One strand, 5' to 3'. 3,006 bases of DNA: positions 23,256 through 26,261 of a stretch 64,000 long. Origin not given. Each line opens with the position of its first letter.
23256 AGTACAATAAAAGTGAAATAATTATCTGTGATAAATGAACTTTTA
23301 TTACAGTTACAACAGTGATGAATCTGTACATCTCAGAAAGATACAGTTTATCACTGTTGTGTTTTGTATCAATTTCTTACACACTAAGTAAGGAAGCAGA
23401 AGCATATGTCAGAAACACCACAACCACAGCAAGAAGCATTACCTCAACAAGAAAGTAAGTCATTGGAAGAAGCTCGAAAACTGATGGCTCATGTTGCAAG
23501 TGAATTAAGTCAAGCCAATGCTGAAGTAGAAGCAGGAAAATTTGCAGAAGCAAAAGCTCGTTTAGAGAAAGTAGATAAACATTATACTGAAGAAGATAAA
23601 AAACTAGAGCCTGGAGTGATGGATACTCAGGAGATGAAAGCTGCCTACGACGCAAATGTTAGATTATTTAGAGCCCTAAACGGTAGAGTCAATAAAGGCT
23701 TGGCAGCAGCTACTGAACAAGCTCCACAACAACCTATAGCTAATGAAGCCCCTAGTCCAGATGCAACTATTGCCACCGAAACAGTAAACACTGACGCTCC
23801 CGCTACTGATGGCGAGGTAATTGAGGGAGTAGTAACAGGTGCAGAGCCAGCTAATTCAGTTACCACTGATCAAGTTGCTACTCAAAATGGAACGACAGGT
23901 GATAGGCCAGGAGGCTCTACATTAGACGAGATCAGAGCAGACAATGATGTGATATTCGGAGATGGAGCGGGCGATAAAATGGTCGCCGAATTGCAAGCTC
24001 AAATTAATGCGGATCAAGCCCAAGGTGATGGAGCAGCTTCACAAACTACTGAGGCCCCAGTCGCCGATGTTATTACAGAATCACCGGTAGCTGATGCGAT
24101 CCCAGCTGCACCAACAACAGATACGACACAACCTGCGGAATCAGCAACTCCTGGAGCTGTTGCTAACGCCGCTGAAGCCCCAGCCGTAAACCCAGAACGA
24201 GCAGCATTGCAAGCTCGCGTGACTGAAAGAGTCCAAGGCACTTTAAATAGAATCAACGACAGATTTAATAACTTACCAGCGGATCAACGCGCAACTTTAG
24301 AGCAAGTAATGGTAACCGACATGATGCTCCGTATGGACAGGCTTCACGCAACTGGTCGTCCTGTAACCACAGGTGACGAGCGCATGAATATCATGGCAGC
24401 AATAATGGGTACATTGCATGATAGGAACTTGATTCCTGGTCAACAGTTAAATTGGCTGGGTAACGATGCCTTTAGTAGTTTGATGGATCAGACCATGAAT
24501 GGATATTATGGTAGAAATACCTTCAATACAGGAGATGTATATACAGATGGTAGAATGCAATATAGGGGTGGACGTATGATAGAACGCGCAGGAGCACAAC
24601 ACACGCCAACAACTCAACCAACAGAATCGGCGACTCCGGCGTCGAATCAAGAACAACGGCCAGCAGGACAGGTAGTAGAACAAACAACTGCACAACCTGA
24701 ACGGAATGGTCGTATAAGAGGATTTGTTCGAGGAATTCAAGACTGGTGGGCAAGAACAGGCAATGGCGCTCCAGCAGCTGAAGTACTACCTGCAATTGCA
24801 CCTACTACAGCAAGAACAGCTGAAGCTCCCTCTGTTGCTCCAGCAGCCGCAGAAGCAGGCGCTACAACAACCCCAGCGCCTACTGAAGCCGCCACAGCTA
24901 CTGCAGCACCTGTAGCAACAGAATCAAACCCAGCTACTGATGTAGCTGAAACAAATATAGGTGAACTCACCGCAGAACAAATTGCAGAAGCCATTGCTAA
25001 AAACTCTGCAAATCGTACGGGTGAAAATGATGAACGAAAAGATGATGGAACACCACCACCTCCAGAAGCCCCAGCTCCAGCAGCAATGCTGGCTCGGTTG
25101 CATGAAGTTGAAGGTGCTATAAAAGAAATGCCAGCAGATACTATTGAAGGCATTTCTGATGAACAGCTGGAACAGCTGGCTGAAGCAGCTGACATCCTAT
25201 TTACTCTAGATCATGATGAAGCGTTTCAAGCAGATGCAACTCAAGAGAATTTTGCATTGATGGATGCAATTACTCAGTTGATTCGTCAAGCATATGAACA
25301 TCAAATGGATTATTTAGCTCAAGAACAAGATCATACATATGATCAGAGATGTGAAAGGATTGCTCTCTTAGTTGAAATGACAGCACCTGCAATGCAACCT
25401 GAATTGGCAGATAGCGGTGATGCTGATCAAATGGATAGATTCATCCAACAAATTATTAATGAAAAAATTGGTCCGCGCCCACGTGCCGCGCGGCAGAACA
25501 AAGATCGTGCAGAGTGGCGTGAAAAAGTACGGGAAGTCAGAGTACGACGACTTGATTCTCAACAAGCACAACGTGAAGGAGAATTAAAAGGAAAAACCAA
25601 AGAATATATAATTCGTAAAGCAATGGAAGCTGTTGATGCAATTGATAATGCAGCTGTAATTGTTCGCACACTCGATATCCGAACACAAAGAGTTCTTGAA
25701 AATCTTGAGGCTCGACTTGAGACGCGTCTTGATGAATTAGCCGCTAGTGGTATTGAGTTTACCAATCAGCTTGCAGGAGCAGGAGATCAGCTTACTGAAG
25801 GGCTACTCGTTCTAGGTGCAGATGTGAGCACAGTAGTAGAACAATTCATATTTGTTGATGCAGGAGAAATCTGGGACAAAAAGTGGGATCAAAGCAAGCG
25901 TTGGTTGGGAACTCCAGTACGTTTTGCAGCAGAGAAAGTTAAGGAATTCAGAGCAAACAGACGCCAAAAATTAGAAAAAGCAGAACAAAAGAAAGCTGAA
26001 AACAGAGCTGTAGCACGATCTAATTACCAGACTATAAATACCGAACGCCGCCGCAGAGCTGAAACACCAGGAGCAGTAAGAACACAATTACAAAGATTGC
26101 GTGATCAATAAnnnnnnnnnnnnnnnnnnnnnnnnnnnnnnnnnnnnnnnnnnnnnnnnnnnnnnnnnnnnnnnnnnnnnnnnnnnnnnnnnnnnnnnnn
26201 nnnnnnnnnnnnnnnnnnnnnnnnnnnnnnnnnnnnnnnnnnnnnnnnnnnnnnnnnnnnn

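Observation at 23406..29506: Three-gene block of unannotatable proteins ending in a 1004-aa protein with a C-terminal PP2C phosphatase domain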

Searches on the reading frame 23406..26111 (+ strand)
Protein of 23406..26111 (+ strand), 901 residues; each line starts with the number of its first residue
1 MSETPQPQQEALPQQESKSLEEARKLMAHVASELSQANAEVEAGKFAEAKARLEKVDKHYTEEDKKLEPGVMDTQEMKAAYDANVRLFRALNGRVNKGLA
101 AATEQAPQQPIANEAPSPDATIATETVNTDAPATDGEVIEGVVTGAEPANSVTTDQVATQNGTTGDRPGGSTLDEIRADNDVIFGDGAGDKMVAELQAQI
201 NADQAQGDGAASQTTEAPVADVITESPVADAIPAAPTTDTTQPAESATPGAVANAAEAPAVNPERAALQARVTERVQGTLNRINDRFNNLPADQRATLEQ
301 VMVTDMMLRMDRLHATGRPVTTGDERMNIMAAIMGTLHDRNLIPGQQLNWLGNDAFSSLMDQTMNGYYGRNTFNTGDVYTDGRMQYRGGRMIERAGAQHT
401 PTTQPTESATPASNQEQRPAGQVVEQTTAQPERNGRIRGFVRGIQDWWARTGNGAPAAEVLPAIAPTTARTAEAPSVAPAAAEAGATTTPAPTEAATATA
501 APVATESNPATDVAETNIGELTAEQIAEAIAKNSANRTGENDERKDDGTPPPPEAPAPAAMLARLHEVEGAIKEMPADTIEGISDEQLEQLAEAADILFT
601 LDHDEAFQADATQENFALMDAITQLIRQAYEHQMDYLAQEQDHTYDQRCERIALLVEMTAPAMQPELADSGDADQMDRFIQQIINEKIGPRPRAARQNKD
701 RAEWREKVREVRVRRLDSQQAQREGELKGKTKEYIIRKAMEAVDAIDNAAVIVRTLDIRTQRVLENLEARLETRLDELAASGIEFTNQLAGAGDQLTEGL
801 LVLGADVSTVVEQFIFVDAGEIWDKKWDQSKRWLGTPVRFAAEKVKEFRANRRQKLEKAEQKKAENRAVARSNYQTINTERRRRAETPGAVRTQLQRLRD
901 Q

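Call 7: search_protein_families(library=pfam, proteins=[window:23406-26111:+], max_evalue=0.01)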
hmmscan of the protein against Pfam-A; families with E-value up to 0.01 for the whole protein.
window:23406-26111:+ (901 aa): 0 families

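Call 14: search_protein_families(library=ncbifam, proteins=[window:23406-26111:+], max_evalue=0.01)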
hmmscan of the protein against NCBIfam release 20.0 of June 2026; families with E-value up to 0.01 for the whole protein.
window:23406-26111:+ (901 aa): 1 family
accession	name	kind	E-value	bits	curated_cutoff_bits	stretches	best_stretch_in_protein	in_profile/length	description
TIGR00999.1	8a0102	subfamily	0.0044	16.2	319.3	1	23-80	6-63/271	CzcB/NccB family metal efflux transporter periplasmic adaptor subunit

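Call 16: list_cluster_members(proteins=[window:23406-26108:+, window:26122-26427:+, window:26492-29503:+, window:34057-35673:+, window:21034-23235:+, window:35790-37208:+, window:37890-39440:-])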
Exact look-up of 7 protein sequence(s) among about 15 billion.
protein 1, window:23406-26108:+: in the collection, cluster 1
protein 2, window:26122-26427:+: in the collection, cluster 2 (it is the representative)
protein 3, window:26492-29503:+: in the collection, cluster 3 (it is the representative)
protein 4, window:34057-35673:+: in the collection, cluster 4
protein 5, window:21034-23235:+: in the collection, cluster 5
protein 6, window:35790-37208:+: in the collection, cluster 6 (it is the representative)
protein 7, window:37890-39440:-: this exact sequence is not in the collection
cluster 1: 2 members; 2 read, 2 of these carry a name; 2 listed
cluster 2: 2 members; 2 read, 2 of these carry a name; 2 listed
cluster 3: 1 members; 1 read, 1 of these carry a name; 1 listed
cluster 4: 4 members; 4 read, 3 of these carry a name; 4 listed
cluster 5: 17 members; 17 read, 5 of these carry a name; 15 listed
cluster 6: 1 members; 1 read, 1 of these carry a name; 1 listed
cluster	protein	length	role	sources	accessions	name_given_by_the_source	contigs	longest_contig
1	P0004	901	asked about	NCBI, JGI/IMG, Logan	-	hypothetical protein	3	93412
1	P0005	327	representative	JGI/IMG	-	hypothetical protein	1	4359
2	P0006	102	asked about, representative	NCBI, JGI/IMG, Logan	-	hypothetical protein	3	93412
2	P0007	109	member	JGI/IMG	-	hypothetical protein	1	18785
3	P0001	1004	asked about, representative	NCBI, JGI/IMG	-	serine/threonine protein phosphatase PrpC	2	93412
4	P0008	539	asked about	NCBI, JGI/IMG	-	chaperonin GroEL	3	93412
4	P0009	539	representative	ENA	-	-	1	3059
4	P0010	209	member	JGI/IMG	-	chaperonin GroEL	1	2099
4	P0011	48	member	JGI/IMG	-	chaperonin GroEL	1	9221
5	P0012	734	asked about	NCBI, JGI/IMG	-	adenosylcobalamin-dependent ribonucleoside-triphosphate reductase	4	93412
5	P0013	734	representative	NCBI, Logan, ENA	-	-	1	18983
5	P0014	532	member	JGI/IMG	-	adenosylcobalamin-dependent ribonucleoside-triphosphate reductase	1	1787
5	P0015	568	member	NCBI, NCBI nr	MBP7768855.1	ribonucleoside-diphosphate reductase, partial [Candidatus Woesebacteria bacterium] | ribonucleoside-diphosphate reductase [Candidatus Woesebacteria bacterium]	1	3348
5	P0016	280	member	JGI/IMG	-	hypothetical protein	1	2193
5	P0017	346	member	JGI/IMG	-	hypothetical protein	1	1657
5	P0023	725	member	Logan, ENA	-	-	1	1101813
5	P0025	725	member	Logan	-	-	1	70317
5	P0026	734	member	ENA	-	-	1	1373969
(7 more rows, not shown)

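Call 18: find_encoding_contigs(protein=P0026, flank=10000, max_places=3)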
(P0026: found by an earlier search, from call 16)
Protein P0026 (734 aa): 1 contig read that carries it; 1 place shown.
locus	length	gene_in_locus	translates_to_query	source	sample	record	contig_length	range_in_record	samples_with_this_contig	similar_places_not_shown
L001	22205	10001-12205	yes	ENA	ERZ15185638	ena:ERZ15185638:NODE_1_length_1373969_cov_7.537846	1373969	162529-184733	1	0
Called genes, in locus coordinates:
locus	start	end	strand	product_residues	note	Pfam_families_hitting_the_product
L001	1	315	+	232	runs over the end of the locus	PF02224:Cytidylate_kin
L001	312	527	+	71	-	-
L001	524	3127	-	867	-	PF00912:Transgly, PF00905:Transpeptidase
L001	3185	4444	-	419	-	PF00704:Glyco_hydro_18, PF23916:TIM-barrel_EndoS (weak)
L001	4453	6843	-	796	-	PF00912:Transgly, PF00905:Transpeptidase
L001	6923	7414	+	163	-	-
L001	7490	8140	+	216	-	PF13238:AAA_18, PF13207:AAA_17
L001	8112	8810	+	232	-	-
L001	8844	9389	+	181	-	PF18915:DUF5667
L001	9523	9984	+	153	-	PF22811:Zn_ribbon_NrdR, PF03477:ATP-cone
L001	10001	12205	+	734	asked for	PF21995:RNR-II_ins_dom, PF02867:Ribonuc_red_lgC (faint)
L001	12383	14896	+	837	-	-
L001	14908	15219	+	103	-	-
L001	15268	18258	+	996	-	PF00481:PP2C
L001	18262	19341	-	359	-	PF00814:TsaD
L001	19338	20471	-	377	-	PF01300:Sua5_yciO_yrdC, PF02367:TsaE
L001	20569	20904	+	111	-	-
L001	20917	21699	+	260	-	PF02096:60KD_IMP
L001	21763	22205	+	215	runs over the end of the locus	PF01145:Band_7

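Call 19: find_encoding_contigs(protein=P0007, flank=10000, max_places=3)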
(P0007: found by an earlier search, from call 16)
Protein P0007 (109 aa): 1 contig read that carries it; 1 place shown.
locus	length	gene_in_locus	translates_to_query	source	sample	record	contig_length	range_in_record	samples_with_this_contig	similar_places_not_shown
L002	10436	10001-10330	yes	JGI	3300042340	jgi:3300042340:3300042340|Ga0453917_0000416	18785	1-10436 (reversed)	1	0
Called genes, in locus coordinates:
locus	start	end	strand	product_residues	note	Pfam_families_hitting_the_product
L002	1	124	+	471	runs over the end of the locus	PF00006:ATP-synt_ab, PF22919:ATP-synt_VA_C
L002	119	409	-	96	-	PF02823:ATP-synt_DE_N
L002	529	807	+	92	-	PF11950:DUF3467 (weak)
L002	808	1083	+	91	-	-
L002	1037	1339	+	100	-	-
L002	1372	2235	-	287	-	PF12760:Zn_ribbon_IS1595, PF12762:DDE_Tnp_IS1595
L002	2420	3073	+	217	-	PF13189:Cytidylate_kin2 (faint), PF13238:AAA_18 (weak), PF13207:AAA_17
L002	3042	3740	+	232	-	PF02517:Rce1-like (weak)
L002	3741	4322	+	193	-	-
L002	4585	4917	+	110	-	PF03477:ATP-cone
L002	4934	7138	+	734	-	PF21995:RNR-II_ins_dom, PF02867:Ribonuc_red_lgC (faint)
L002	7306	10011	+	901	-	-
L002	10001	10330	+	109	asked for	-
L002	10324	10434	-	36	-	?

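Call 20: find_encoding_contigs(protein=P0023, flank=10000, max_places=3)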
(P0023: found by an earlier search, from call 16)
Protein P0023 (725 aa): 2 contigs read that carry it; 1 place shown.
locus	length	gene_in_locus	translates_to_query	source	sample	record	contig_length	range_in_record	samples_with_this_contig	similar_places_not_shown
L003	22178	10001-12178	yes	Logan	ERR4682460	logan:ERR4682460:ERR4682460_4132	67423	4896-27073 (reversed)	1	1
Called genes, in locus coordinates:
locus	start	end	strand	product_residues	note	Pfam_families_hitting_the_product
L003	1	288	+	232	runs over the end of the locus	PF02224:Cytidylate_kin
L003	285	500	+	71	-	-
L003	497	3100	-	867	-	PF00912:Transgly, PF00905:Transpeptidase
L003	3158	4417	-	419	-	PF00704:Glyco_hydro_18, PF23916:TIM-barrel_EndoS (weak)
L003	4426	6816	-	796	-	PF00912:Transgly, PF00905:Transpeptidase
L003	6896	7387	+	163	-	-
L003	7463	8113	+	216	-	PF13238:AAA_18, PF13207:AAA_17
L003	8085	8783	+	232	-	-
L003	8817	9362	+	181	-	PF18915:DUF5667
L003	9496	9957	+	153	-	PF22811:Zn_ribbon_NrdR, PF03477:ATP-cone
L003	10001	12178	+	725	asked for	PF21995:RNR-II_ins_dom, PF02867:Ribonuc_red_lgC (faint)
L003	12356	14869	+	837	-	-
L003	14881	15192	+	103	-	-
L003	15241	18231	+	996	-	PF00481:PP2C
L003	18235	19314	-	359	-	PF00814:TsaD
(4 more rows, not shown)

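Call 21: find_encoding_contigs(protein=P0025, flank=10000, max_places=3)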
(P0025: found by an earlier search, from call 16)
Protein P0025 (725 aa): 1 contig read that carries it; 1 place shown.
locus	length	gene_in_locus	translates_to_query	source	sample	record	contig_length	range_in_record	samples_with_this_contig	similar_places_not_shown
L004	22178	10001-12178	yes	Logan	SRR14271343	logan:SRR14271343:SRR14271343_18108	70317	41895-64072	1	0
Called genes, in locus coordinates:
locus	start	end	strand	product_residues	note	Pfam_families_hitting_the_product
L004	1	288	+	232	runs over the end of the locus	PF02224:Cytidylate_kin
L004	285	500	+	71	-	-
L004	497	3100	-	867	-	PF00912:Transgly, PF00905:Transpeptidase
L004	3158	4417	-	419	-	PF00704:Glyco_hydro_18, PF23916:TIM-barrel_EndoS (weak)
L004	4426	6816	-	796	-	PF00912:Transgly, PF00905:Transpeptidase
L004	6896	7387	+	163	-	-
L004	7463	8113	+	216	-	PF13238:AAA_18, PF13207:AAA_17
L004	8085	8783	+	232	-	-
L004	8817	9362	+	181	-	PF18915:DUF5667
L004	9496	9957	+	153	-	PF22811:Zn_ribbon_NrdR, PF03477:ATP-cone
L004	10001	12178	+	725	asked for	PF21995:RNR-II_ins_dom, PF02867:Ribonuc_red_lgC (faint)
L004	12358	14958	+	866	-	-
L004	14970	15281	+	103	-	-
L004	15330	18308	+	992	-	PF00481:PP2C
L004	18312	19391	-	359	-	PF00814:TsaD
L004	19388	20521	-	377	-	PF01300:Sua5_yciO_yrdC, PF02367:TsaE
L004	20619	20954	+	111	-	-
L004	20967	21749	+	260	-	PF02096:60KD_IMP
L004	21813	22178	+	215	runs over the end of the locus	PF01145:Band_7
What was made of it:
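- ORF lengths of 837-1004 aa are maintained in at least 4 lineages (calls 18, 21).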

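Call 91: search_protein_families(library=padloc, proteins=[window:23406-26108:+], max_evalue=0.01)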
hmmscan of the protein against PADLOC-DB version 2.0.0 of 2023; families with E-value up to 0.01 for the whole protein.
window:23406-26108:+ (901 aa): 0 families
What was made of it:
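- On Polymorphic toxin/effector systems (LXG, Rhs, CDI and similar): No Pfam, NCBIfam or PADLOC domain lies in aa 1-745 (calls 7, 14, 91).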

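Call 92: search_protein_families(library=phrogs, proteins=[window:23406-26108:+], max_evalue=0.01)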
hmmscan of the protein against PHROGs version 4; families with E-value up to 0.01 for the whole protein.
window:23406-26108:+ (901 aa): 0 families

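Call 116: search_solved_structures(query=A8, max_evalue=0.1)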
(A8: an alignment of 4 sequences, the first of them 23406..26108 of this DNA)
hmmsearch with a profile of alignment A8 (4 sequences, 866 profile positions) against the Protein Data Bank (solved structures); distinct sequences matched with E-value up to 0.1: 0.
